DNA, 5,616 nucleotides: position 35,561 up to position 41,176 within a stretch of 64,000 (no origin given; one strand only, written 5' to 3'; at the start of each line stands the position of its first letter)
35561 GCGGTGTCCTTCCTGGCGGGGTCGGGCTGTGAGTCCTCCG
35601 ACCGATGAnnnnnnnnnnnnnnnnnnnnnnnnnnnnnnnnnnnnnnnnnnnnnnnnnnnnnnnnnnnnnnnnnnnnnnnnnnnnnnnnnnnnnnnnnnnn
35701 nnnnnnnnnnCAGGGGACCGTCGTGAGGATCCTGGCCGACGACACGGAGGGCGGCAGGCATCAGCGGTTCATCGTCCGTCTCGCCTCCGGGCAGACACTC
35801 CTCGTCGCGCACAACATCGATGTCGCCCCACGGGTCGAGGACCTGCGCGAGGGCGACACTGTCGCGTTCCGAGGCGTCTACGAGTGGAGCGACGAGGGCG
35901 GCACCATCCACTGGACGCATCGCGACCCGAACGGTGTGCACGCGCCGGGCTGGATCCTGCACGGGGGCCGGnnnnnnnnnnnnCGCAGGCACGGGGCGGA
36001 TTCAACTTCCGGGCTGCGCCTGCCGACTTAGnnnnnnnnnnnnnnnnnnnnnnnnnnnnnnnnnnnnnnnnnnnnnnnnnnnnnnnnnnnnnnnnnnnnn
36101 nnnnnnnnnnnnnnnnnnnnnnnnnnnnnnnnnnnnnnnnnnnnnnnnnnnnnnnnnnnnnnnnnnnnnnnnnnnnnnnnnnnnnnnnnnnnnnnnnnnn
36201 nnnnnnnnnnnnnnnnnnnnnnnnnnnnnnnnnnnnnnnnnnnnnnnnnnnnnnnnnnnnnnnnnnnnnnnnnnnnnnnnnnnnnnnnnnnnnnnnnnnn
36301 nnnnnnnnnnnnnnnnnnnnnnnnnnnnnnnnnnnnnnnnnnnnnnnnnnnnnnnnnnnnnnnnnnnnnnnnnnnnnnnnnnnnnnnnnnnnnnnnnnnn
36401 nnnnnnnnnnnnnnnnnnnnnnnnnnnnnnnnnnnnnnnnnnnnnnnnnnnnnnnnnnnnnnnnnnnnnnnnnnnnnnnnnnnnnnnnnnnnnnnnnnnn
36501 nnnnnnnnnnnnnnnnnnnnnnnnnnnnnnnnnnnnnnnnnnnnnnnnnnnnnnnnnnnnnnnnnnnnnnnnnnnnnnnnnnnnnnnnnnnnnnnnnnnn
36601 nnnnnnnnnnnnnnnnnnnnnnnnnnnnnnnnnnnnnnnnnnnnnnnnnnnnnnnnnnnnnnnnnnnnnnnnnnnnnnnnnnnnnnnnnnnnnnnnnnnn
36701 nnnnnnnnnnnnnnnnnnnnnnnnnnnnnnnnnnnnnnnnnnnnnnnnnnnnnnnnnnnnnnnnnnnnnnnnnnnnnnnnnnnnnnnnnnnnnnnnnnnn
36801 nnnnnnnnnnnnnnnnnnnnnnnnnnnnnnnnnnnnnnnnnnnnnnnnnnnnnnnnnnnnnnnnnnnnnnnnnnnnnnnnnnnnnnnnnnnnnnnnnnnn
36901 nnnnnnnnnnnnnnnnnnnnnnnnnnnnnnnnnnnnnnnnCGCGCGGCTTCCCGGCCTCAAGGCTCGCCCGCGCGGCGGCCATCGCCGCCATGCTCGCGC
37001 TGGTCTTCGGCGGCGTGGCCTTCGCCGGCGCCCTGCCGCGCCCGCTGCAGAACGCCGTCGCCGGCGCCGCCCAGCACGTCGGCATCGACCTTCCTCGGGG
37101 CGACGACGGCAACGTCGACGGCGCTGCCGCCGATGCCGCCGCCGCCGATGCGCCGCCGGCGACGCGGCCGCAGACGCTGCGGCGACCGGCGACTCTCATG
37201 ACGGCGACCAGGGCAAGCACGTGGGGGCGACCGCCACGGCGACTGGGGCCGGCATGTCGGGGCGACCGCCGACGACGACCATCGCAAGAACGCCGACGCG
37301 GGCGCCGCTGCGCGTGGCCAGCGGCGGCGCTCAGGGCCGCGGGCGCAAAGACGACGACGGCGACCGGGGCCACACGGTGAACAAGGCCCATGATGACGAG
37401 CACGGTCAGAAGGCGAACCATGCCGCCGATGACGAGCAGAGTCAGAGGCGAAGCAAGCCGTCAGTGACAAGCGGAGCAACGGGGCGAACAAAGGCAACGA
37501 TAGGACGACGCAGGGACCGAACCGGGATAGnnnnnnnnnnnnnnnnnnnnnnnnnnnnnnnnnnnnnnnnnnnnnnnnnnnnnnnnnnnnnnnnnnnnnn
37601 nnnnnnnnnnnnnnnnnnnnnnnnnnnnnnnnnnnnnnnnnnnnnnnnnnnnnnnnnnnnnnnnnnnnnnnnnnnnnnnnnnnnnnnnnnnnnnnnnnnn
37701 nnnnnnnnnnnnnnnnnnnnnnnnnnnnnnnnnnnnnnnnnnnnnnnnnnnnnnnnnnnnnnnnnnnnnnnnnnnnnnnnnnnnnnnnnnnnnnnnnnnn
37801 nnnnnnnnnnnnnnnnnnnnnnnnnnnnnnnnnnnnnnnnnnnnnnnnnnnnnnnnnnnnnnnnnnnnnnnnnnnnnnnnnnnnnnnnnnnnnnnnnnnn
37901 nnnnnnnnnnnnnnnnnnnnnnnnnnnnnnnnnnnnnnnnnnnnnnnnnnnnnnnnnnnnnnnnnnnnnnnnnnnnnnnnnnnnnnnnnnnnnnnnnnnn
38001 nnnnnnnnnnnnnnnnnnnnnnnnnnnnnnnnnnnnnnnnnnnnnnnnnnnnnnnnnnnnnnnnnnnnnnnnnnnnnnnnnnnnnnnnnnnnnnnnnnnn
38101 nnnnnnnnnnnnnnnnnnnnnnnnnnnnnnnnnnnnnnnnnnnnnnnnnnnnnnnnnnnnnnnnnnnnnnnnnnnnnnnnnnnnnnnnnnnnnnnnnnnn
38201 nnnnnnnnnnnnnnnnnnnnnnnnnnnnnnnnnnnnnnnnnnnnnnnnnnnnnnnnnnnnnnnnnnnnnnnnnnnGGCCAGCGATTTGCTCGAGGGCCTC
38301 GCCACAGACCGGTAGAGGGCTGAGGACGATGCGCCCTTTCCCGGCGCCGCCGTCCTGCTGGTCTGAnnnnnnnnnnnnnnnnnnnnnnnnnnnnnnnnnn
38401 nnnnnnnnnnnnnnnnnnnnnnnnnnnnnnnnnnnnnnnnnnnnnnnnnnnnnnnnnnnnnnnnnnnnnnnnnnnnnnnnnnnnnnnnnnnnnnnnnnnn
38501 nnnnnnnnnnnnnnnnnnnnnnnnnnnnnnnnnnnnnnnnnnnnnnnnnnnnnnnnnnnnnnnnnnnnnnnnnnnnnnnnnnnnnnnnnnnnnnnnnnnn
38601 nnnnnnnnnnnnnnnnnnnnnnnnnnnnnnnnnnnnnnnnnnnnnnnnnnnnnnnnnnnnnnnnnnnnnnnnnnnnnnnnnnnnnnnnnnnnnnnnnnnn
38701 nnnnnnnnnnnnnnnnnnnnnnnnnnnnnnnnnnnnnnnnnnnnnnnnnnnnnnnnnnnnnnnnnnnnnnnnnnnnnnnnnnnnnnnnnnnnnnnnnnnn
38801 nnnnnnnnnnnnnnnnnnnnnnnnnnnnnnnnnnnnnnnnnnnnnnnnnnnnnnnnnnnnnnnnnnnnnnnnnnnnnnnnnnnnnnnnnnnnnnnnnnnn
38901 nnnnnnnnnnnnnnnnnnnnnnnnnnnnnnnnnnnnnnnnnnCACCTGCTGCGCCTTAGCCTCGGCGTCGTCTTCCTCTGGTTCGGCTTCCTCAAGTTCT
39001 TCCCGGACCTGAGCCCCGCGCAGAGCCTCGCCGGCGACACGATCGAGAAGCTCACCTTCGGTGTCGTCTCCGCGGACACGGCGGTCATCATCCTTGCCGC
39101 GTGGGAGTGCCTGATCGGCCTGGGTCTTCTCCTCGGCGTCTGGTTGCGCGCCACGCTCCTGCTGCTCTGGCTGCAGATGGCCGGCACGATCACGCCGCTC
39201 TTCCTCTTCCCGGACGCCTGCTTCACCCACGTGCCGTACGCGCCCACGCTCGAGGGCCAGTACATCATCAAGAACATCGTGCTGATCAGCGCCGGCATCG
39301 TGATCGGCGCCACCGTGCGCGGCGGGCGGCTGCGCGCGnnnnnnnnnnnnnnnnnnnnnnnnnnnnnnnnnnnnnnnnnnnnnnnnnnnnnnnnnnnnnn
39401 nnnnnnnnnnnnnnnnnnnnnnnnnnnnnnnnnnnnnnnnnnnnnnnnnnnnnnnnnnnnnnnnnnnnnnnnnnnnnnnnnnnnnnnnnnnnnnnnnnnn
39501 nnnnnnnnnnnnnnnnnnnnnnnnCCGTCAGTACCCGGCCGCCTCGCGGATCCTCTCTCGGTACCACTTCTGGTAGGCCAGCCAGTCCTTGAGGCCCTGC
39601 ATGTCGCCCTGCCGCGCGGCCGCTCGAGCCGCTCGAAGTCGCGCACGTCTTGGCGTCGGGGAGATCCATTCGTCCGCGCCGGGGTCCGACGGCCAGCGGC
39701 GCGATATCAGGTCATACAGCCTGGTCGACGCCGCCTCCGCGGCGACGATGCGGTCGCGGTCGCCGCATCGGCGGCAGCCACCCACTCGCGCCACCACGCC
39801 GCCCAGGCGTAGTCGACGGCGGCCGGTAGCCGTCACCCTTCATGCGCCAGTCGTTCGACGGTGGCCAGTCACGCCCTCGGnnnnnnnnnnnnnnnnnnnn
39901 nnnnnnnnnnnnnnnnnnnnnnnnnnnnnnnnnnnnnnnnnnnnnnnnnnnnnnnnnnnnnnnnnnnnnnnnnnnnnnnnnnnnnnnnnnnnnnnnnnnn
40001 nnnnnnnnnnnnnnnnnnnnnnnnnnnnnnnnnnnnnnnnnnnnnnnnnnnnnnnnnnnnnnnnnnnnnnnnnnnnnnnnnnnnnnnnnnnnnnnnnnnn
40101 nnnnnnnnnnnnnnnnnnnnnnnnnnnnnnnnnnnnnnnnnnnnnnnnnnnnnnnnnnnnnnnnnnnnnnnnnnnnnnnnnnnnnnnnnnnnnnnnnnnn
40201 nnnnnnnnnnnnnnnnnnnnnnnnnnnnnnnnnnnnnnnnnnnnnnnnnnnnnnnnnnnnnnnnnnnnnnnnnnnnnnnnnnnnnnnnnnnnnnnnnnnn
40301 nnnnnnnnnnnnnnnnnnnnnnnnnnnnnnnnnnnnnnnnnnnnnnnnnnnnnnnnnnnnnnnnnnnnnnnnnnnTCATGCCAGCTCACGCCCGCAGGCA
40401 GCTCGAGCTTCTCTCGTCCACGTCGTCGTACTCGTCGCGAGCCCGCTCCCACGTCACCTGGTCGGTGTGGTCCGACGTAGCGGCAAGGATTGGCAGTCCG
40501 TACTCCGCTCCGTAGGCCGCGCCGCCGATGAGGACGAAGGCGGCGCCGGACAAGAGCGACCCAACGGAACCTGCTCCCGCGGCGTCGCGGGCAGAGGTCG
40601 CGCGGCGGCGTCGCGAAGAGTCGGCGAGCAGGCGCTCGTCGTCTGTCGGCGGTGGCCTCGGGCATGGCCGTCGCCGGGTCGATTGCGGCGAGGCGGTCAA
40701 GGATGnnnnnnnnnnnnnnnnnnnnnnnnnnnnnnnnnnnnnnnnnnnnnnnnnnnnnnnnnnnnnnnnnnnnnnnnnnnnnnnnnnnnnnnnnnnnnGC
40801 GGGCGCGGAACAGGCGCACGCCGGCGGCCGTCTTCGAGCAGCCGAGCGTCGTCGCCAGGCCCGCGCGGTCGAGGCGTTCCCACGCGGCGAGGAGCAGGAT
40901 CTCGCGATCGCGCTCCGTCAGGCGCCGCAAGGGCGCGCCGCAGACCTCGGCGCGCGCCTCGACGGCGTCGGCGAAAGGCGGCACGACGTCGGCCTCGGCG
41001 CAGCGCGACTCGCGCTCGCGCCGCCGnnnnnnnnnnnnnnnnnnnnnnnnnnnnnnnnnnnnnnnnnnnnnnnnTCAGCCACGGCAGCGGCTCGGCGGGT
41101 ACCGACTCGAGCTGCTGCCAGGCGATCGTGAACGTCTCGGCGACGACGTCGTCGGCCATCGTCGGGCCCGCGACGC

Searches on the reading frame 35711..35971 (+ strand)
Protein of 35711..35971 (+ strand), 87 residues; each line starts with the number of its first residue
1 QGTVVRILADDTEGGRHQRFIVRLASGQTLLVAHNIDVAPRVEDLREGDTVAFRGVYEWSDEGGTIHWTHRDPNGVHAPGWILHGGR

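Call 67: search_protein_families(library=pfam, max_evalue=0.00001, proteins=[window:35711-35971:+])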
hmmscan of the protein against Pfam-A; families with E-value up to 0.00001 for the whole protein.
window:35711-35971:+ (87 aa): 1 family
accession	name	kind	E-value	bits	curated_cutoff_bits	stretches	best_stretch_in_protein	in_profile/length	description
PF11948.15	DUF3465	-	7.9e-42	142.5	25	1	1-86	35-120/124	Protein of unknown function (DUF3465)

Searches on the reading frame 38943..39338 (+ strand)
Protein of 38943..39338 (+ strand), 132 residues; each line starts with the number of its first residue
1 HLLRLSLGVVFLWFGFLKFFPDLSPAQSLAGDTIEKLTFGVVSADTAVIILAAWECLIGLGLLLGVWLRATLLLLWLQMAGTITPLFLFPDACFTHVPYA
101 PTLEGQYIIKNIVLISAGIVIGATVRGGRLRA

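Call 67: search_protein_families(library=pfam, max_evalue=0.00001, proteins=[window:38943-39338:+])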
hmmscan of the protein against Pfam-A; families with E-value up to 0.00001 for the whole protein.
window:38943-39338:+ (132 aa): 1 family
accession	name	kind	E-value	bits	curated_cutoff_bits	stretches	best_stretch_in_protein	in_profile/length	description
PF07681.17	DoxX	-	5.7e-07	30.5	23.6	1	2-83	4-80/85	DoxX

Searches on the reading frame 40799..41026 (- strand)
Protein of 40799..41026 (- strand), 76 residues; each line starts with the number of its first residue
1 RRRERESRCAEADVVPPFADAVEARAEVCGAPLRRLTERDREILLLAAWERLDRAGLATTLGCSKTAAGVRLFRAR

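Call 67: search_protein_families(library=pfam, max_evalue=0.00001, proteins=[window:40799-41026:-])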
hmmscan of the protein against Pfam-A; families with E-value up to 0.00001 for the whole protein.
window:40799-41026:- (76 aa): 1 family
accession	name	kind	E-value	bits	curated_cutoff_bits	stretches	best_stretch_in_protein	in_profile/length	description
PF08281.18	Sigma70_r4_2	-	3.4e-08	33.4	25.7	1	33-76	8-51/54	Sigma-70, region 4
